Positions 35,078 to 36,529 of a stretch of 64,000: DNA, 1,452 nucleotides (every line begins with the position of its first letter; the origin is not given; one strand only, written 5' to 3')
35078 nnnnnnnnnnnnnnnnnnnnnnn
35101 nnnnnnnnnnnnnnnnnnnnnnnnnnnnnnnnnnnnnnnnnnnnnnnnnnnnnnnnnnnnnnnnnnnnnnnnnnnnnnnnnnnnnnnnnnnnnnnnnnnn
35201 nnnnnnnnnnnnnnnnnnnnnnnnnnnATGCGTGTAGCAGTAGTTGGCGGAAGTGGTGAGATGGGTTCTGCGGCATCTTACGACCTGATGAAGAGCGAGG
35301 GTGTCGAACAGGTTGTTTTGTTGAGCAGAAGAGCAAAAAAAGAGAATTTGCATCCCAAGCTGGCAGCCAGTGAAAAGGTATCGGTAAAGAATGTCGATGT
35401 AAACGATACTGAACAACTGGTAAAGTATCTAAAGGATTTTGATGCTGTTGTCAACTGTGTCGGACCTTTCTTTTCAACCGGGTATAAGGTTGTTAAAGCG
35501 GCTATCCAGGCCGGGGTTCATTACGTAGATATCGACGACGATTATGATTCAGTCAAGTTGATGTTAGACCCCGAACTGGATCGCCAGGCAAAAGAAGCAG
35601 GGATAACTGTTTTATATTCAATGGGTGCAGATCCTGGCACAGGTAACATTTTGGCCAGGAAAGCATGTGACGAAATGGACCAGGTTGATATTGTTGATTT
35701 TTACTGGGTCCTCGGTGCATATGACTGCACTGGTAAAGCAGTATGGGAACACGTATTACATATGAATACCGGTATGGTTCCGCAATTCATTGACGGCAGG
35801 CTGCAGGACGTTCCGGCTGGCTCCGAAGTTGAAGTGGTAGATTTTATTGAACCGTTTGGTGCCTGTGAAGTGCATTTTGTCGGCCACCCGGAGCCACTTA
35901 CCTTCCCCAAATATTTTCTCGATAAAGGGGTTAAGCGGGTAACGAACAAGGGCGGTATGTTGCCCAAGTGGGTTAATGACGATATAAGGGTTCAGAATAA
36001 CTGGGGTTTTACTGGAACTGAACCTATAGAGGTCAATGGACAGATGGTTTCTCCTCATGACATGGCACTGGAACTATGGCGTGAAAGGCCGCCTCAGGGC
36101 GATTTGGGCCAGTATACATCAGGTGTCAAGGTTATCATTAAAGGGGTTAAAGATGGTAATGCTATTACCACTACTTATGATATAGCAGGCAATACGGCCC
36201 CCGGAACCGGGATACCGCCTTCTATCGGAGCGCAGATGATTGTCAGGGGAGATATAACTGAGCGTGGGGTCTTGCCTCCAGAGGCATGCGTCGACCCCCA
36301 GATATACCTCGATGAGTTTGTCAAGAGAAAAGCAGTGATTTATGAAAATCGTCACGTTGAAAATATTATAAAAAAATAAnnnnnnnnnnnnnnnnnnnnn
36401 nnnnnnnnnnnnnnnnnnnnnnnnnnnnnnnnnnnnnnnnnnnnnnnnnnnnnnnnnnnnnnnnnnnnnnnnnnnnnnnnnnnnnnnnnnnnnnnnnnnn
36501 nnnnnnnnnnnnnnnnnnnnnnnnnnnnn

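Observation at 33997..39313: Lysine-fermentation-like cluster (kdd, saccharopine-dehydrogenase-like, kal, kce) with a separately transcribed GSA-aminomutase-like PLP enzyme and no kamA/kamDE in the window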

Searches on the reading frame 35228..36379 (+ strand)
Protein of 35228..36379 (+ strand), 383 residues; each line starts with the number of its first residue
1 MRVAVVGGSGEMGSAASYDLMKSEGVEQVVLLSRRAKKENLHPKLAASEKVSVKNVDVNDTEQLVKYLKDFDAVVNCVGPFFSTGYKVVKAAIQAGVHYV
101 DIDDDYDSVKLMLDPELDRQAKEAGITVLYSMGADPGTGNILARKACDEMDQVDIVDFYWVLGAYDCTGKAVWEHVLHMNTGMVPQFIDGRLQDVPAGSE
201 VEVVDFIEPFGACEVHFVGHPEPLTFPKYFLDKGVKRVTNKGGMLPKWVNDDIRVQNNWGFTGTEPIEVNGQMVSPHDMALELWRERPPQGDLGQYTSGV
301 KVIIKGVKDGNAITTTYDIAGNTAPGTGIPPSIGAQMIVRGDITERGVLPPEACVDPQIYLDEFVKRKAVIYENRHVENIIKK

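Call 3: search_protein_families(library=pfam, proteins=[window:35228-36379:+])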
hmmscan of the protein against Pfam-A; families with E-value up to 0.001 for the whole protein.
window:35228-36379:+ (383 aa): 8 families
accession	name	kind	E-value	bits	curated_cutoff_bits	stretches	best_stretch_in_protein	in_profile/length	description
PF03435.24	Sacchrp_dh_NADP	-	2.3e-17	64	25.1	1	4-129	2-129/129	Saccharopine dehydrogenase NADP binding domain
PF16653.10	Sacchrp_dh_C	-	4.1e-10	40.7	31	1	133-363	1-259/265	Saccharopine dehydrogenase C-terminal domain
PF13460.12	NAD_binding_10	-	1.5e-07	31.9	27.2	1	7-97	1-90/184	NAD(P)H-binding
PF08659.16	KR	-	1.5e-05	25.5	22.6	1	4-73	4-77/180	KR domain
PF01113.26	DapB_N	-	3.7e-05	24.3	25.6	1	1-100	1-95/124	Dihydrodipicolinate reductase, N-terminus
PF01118.30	Semialdhyde_dh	-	5.6e-05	24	26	1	2-106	1-100/121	Semialdehyde dehydrogenase, NAD binding domain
PF01408.29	GFO_IDH_MocA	-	0.00011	23.3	24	1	1-99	1-89/120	Oxidoreductase family, NAD-binding Rossmann fold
PF05368.20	NmrA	-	0.00013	22.1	27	1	2-98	4-100/298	NmrA-like family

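Call 4: search_protein_families(library=ncbifam, proteins=[window:35228-36379:+])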
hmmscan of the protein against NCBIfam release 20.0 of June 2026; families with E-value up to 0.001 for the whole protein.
window:35228-36379:+ (383 aa): 5 families
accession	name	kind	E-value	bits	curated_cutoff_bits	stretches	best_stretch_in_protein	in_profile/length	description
NF043000.1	carsnrspmd_synth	equivalog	7.9e-08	32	800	1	36-311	47-327/405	carboxynorspermidine synthase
NF040740.1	ornith_Ord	equivalog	0.00013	21.5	400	1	5-137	4-137/335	2,4-diaminopentanoate dehydrogenase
NF005449.0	PRK07041.1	equivalog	0.00021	21.3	257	1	2-73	9-79/240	SDR family oxidoreductase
NF045894.1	PKS_plus_SDR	equivalog_domain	0.00067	17.3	1740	1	3-72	1160-1233/1515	type I polyketide synthase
NF000744.0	PRK00045.1-3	equivalog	0.00072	18.5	429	1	4-79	188-259/447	glutamyl-tRNA reductase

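Call 12: find_encoding_contigs(protein=window:35228-36379:+, flank=10000, max_places=6)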
Protein window:35228-36379:+ (383 aa): 23 contigs read that carry it; 6 places shown.
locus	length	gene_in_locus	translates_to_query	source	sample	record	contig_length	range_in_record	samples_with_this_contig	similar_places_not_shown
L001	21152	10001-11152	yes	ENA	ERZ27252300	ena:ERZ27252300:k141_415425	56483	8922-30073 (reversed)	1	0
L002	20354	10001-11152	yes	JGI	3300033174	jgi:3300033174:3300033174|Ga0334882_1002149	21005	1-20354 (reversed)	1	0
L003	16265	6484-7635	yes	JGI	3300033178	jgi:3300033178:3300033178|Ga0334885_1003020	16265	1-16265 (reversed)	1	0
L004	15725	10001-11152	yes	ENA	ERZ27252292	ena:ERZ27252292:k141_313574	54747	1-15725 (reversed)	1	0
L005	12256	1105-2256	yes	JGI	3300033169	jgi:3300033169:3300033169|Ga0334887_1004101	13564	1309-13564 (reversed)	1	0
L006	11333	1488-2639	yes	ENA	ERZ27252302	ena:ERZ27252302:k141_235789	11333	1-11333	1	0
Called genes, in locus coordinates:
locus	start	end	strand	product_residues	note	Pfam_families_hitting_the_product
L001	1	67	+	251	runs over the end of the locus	PF01790:LGT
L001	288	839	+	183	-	PF01641:SelR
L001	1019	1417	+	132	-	PF01325:Fe_dep_repress, PF12802:MarR_2 (weak), PF02742:Fe_dep_repr_C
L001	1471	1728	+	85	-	PF04023:FeoA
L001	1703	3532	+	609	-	PF01926:MMR_HSR1, PF02421:FeoB_N, PF07670:Gate, PF07664:FeoB_C, PF07670:Gate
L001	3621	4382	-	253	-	PF00977:His_biosynth, PF01207:Dus (faint)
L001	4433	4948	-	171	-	PF00583:Acetyltransf_1, PF13673:Acetyltransf_10 (weak), PF13508:Acetyltransf_7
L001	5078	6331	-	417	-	PF13482:RNase_H_2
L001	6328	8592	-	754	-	PF00270:DEAD, PF04851:ResIII, PF00271:Helicase_C, PF22982:WHD_HRQ1, PF09369:MZB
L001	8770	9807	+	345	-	PF26370:KDD_N, PF00107:ADH_zinc_N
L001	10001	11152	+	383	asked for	PF03435:Sacchrp_dh_NADP, PF08659:KR (weak), PF13460:NAD_binding_10 (weak), PF16653:Sacchrp_dh_C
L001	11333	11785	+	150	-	-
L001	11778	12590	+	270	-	PF05853:BKACE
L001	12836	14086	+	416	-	PF00202:Aminotran_3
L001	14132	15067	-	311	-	PF04055:Radical_SAM, PF16199:Radical_SAM_C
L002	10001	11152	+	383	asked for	PF03435:Sacchrp_dh_NADP, PF08659:KR (weak), PF13460:NAD_binding_10 (weak), PF16653:Sacchrp_dh_C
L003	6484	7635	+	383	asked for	PF03435:Sacchrp_dh_NADP, PF08659:KR (weak), PF13460:NAD_binding_10 (weak), PF16653:Sacchrp_dh_C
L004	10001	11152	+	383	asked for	PF03435:Sacchrp_dh_NADP, PF08659:KR (weak), PF13460:NAD_binding_10 (weak), PF16653:Sacchrp_dh_C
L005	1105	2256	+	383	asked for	PF03435:Sacchrp_dh_NADP, PF08659:KR (weak), PF13460:NAD_binding_10 (weak), PF16653:Sacchrp_dh_C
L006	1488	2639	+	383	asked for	PF03435:Sacchrp_dh_NADP, PF08659:KR (weak), PF13460:NAD_binding_10 (weak), PF16653:Sacchrp_dh_C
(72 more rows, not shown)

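Call 13: find_homologous_proteins(query=window:35228-36379:+, max_evalue=1e-10)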
Query window:35228-36379:+ (383 aa): 919 proteins with E <= 1e-10 among 3589 candidates; the best 120 are listed.
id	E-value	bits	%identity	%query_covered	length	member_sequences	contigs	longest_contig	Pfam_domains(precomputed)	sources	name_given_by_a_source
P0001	4.1e-259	877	100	100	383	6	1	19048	PF08659.17,PF16653.11,PF13460.13,PF03435.25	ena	-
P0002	3.1e-210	716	80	100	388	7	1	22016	PF16653.11,PF13460.13,PF03435.25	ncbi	-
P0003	8.7e-181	619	68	100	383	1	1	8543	PF05368.20,PF16653.11,PF03435.25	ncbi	-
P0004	1.1e-180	619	68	100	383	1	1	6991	PF05368.20,PF16653.11,PF03435.25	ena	-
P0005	2.6e-178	611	67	100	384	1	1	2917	PF16653.11,PF03435.25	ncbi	-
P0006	1.6e-176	605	67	100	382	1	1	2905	PF16653.11,PF03435.25,PF01370.28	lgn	-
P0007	3.3e-176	604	67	100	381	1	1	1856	PF16653.11,PF03435.25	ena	-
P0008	1.1e-173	596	66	100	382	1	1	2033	PF16653.11,PF03435.25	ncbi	-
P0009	2.5e-173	595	66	100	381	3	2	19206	PF16653.11,PF03435.25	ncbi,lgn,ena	-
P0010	1.9e-172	592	66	100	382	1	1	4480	PF16653.11,PF03435.25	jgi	-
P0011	2.1e-171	588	67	100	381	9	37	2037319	PF05368.20,PF01073.26,PF16653.11,PF13460.13,PF03435.25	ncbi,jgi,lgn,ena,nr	ncbi:MAG TPA: NmrA family NAD(P)-binding protein [Thermoanaerobacterales bacterium]|nr:NmrA family N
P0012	1.3e-167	576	63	100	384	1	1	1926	PF16653.11,PF03435.25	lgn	-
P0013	3.5e-137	476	54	99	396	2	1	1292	PF01073.26,PF16653.11,PF13460.13,PF03435.25,PF01370.28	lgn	-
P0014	5.2e-127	442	53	98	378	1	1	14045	PF16653.11,PF13460.13,PF03435.25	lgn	-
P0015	9.2e-119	415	48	99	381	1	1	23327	PF08659.17,PF05368.20,PF01073.26,PF16653.11,PF13460.13,PF03435.25,PF01370.28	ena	-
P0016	9.3e-119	415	48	99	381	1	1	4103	PF08659.17,PF05368.20,PF01073.26,PF16653.11,PF13460.13,PF03435.25,PF01370.28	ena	-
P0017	2.4e-118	414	49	99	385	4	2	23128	PF08659.17,PF05368.20,PF01073.26,PF16653.11,PF13460.13,PF03435.25,PF01370.28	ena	-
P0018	1.6e-109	385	46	100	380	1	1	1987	PF05368.20,PF01073.26,PF16653.11,PF03435.25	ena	-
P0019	4.8e-109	383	46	100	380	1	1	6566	PF05368.20,PF01073.26,PF16653.11,PF03435.25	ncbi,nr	ncbi:MAG: saccharopine dehydrogenase NADP-binding domain-containing protein [Desulfobacteraceae bact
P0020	2.6e-108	381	45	99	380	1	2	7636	PF05368.20,PF01073.26,PF16653.11,PF13460.13,PF00106.32,PF03435.25,PF01370.28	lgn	-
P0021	2.8e-108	381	45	99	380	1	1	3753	PF05368.20,PF01073.26,PF16653.11,PF13460.13,PF00106.32,PF03435.25,PF01370.28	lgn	-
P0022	9.5e-108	379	45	99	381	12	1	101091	PF08659.17,PF01073.26,PF16653.11,PF13460.13,PF00106.32,PF03435.25,PF01370.28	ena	-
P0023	6.7e-105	369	67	60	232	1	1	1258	PF16653.11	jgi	-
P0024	4.8e-97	344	44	98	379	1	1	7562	PF01073.26,PF16653.11,PF03435.25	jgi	-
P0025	6.7e-95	337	44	93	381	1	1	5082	PF01073.26,PF16653.11,PF03435.25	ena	-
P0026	9.7e-92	326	42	100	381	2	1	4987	PF01073.26,PF16653.11,PF03435.25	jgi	-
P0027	1.8e-90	322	43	98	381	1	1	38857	PF01073.26,PF16653.11,PF03435.25,PF01370.28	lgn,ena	-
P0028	4.6e-90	321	42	99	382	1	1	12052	PF01073.26,PF16653.11,PF03435.25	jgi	-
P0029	1.2e-80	290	42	97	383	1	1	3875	PF16653.11,PF03435.25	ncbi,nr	ncbi:MAG: saccharopine dehydrogenase NADP-binding domain-containing protein [Chloroflexota bacterium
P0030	4.6e-78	281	40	100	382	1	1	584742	PF01073.26,PF03435.25,PF01370.28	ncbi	-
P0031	1.2e-71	260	39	100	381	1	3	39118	PF16653.11,PF03435.25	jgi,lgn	jgi:saccharopine dehydrogenase (NAD+, L-lysine-forming)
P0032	6.7e-69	251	41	96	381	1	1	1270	PF16653.11,PF03435.25,PF01488.27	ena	-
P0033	1.9e-67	246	40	96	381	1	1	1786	PF16653.11,PF03435.25,PF01488.27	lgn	-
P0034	9.5e-67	244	39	96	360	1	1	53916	PF16653.11,PF13460.13,PF03435.25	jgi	-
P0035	1.5e-66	243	37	100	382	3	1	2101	PF01073.26,PF16653.11,PF03435.25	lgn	-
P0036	1.6e-66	243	38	95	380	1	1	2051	PF16653.11,PF03435.25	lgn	-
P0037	3.9e-66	242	41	88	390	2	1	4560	PF16653.11,PF03435.25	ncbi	-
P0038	5.6e-66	241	39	94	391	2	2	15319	PF16653.11,PF03435.25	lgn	-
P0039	1.3e-64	237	40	94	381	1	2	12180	PF16653.11,PF03435.25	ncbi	-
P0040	2.3e-63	233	36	98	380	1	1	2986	PF16653.11,PF03435.25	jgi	-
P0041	2.6e-63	233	37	99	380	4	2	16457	PF16653.11,PF03435.25,PF03807.24,PF01488.27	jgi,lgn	jgi:saccharopine dehydrogenase-like NADP-dependent oxidoreductase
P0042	8.8e-63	231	38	96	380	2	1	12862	PF16653.11,PF03435.25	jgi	jgi:lysine 6-dehydrogenase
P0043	9.3e-62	227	39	94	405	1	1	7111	PF16653.11,PF03435.25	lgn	-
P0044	9.5e-62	227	38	94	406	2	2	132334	PF05368.20,PF01073.26,PF16653.11,PF03435.25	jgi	jgi:saccharopine dehydrogenase (NAD+, L-lysine-forming)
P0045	2.0e-61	226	38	94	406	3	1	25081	PF01073.26,PF16653.11,PF03435.25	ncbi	ncbi:MAG: saccharopine dehydrogenase family protein [Candidatus Odinarchaeota archaeon]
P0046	3.4e-61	226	38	94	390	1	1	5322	PF16653.11,PF00106.32,PF03435.25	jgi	jgi:saccharopine dehydrogenase (NAD+, L-lysine-forming)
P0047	1.1e-60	224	38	94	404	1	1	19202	PF16653.11,PF03435.25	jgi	jgi:saccharopine dehydrogenase (NAD+, L-lysine-forming)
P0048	1.9e-60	223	38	96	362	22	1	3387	PF16653.11,PF03435.25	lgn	-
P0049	2.3e-60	223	37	98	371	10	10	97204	PF16653.11,PF03435.25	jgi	-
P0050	2.4e-60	223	34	99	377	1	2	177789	PF16653.11,PF03435.25,PF03807.24,PF01488.27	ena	-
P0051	3.2e-60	222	36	96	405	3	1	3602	PF16653.11,PF03435.25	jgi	-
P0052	4.5e-60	222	39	78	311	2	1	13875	PF16653.11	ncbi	-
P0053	5.6e-60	222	37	99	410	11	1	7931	PF05368.20,PF16653.11,PF03435.25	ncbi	-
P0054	5.8e-60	222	38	87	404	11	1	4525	PF01073.26,PF16653.11,PF03435.25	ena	-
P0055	8.4e-60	221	34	99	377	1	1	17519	PF16653.11,PF03435.25,PF03807.24,PF01488.27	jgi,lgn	-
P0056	1.8e-59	220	36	99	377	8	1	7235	PF16653.11,PF03435.25,PF01488.27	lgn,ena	-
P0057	3.0e-59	219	36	96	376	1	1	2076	PF16653.11,PF03435.25,PF03807.24,PF01488.27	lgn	-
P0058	3.1e-59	219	36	96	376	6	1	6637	PF16653.11,PF03435.25,PF03807.24,PF01488.27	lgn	-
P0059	4.5e-59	219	36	95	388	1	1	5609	PF16653.11,PF03435.25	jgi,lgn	jgi:saccharopine dehydrogenase (NAD+, L-lysine-forming)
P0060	4.5e-59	219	37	96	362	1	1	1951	PF16653.11,PF03435.25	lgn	-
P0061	5.0e-59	218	36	93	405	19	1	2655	PF16653.11,PF00056.30,PF03435.25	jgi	jgi:saccharopine dehydrogenase (NAD+, L-lysine-forming)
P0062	5.1e-59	218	36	94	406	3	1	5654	PF05368.20,PF16653.11,PF13460.13,PF00056.30,PF03435.25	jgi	-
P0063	5.1e-59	218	36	94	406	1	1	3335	PF05368.20,PF16653.11,PF13460.13,PF00056.30,PF03435.25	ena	-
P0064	5.3e-59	218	36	94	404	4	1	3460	PF16653.11,PF00056.30,PF03435.25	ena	-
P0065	5.7e-59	218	34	99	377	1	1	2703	PF16653.11,PF03435.25,PF03807.24,PF01488.27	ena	-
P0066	7.1e-59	218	36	94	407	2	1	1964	PF16653.11,PF13460.13,PF03435.25,PF01370.28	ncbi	-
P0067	7.2e-59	218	37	93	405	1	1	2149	PF16653.11,PF03435.25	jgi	jgi:saccharopine dehydrogenase (NAD+, L-lysine-forming)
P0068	7.5e-59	218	36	96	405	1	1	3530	PF16653.11,PF03435.25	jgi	jgi:saccharopine dehydrogenase-like NADP-dependent oxidoreductase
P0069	1.3e-58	217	37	94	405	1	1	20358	PF01073.26,PF16653.11,PF03435.25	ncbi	ncbi:MAG: saccharopine dehydrogenase family protein [Candidatus Hodarchaeota archaeon]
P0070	1.5e-58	217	35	96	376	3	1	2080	PF16653.11,PF03435.25,PF03807.24,PF01488.27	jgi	-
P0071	1.6e-58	217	36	96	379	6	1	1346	PF16653.11,PF03435.25,PF01488.27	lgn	-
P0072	2.3e-58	216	36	94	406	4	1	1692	PF16653.11,PF03435.25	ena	-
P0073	3.3e-58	216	37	96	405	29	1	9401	PF16653.11,PF03435.25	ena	-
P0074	3.4e-58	216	37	95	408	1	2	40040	PF16653.11,PF03435.25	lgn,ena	-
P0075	3.7e-58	216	35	96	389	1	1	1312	PF00899.28,PF16653.11,PF03435.25,PF03807.24,PF01488.27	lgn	-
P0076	3.9e-58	216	36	94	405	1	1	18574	PF16653.11,PF00056.30,PF03435.25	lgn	-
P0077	4.0e-58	215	35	98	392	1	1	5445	PF16653.11,PF03435.25,PF01488.27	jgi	jgi:lysine 6-dehydrogenase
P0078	5.9e-58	215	35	96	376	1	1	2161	PF16653.11,PF03435.25,PF03807.24,PF01488.27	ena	-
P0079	6.1e-58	215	37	93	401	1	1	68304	PF01073.26,PF16653.11,PF03435.25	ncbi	ncbi:MAG: saccharopine dehydrogenase family protein [Candidatus Hodarchaeales archaeon]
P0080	6.2e-58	215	37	94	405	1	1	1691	PF01073.26,PF16653.11,PF03435.25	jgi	jgi:saccharopine dehydrogenase (NAD+, L-lysine-forming)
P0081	6.9e-58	215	35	95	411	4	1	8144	PF16653.11,PF03435.25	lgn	-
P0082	8.3e-58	214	35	99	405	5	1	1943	PF16653.11,PF03435.25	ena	-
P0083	8.6e-58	214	36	96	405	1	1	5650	PF16653.11,PF03435.25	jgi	-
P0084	9.2e-58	214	36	96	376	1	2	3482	PF16653.11,PF03435.25,PF03807.24,PF01488.27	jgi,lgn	-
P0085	1.1e-57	214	35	94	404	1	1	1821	PF01073.26,PF16653.11,PF03435.25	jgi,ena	-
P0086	1.1e-57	214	36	96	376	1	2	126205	PF16653.11,PF03435.25,PF03807.24,PF01488.27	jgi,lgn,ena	-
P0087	1.1e-57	214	35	94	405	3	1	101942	PF16653.11,PF03435.25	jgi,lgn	jgi:saccharopine dehydrogenase (NAD+, L-lysine-forming)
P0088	1.1e-57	214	36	93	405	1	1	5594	PF16653.11,PF03435.25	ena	-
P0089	1.2e-57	214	36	96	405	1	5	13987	PF16653.11,PF03435.25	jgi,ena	-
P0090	1.4e-57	214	37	96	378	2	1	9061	PF00899.28,PF16653.11,PF03435.25,PF01488.27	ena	-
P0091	1.5e-57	214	34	99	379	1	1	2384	PF16653.11,PF03435.25,PF01488.27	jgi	-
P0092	1.6e-57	214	35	89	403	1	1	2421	PF05368.20,PF16653.11,PF03435.25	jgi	jgi:saccharopine dehydrogenase-like NADP-dependent oxidoreductase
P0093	1.6e-57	214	36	94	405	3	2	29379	PF16653.11,PF03435.25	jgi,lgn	jgi:saccharopine dehydrogenase (NAD+, L-lysine-forming)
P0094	1.6e-57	213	35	94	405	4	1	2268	PF16653.11,PF03435.25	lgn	-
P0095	1.7e-57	213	36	95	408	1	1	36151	PF16653.11,PF03435.25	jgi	-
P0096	1.7e-57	213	36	93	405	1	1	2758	PF16653.11,PF03435.25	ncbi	-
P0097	1.9e-57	213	35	98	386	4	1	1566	PF16653.11,PF03435.25,PF01488.27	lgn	-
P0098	2.0e-57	213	36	93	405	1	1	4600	PF16653.11,PF03435.25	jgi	-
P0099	2.1e-57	213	34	98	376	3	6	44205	PF16653.11,PF03435.25,PF03807.24,PF01488.27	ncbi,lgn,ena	ncbi:saccharopine dehydrogenase family protein [Acidobacteriota bacterium]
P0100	2.1e-57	213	37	96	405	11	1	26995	PF16653.11,PF13460.13,PF03435.25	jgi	jgi:saccharopine dehydrogenase (NAD+, L-lysine-forming)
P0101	2.1e-57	213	34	94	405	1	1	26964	PF16653.11,PF03435.25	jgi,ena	-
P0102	2.4e-57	213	37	94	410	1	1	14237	PF01073.26,PF16653.11,PF03435.25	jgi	jgi:saccharopine dehydrogenase (NAD+, L-lysine-forming)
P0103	2.4e-57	213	37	99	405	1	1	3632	PF16653.11,PF03435.25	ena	-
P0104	2.5e-57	213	35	98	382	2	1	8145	PF16653.11,PF03435.25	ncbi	-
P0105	2.7e-57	213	36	96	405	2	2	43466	PF16653.11,PF03435.25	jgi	-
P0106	2.8e-57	213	37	95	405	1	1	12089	PF01073.26,PF16653.11,PF03435.25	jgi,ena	-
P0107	2.9e-57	213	37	96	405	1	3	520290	PF16653.11,PF03435.25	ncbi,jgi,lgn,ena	ncbi:MAG: saccharopine dehydrogenase NADP-binding domain-containing protein [Dehalococcoidia bacteri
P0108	3.0e-57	213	36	99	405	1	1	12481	PF16653.11,PF03435.25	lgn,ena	-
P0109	3.0e-57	213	36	99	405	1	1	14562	PF16653.11,PF03435.25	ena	-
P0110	3.2e-57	213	37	95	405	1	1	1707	PF01073.26,PF16653.11,PF03435.25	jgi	jgi:saccharopine dehydrogenase (NAD+, L-lysine-forming)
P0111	3.5e-57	212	35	94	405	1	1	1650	PF16653.11,PF03435.25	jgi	jgi:saccharopine dehydrogenase-like NADP-dependent oxidoreductase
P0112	3.6e-57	212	36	93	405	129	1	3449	PF16653.11,PF03435.25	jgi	jgi:saccharopine dehydrogenase-like NADP-dependent oxidoreductase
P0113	3.6e-57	212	35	96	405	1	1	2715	PF16653.11,PF03435.25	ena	-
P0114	3.7e-57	212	35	95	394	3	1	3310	PF01073.26,PF16653.11,PF13460.13,PF03435.25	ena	-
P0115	3.7e-57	212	36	94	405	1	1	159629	PF16653.11,PF03435.25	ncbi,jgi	ncbi:MAG: saccharopine dehydrogenase family protein [Candidatus Hodarchaeales archaeon]|jgi:saccharo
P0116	3.8e-57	212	37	95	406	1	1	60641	PF01073.26,PF16653.11,PF03435.25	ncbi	ncbi:MAG: saccharopine dehydrogenase family protein [Promethearchaeota archaeon]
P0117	3.8e-57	212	36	99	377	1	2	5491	PF16653.11,PF03435.25,PF01488.27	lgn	-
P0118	4.0e-57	212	37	99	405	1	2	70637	PF16653.11,PF03435.25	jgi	jgi:saccharopine dehydrogenase-like NADP-dependent oxidoreductase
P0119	4.2e-57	212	36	93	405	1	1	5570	PF16653.11,PF03435.25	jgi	-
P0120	4.2e-57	212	36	93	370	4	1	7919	PF16653.11,PF03435.25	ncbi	ncbi:MAG: saccharopine dehydrogenase, partial [Chloroflexi bacterium RBG_19FT_COMBO_48_23]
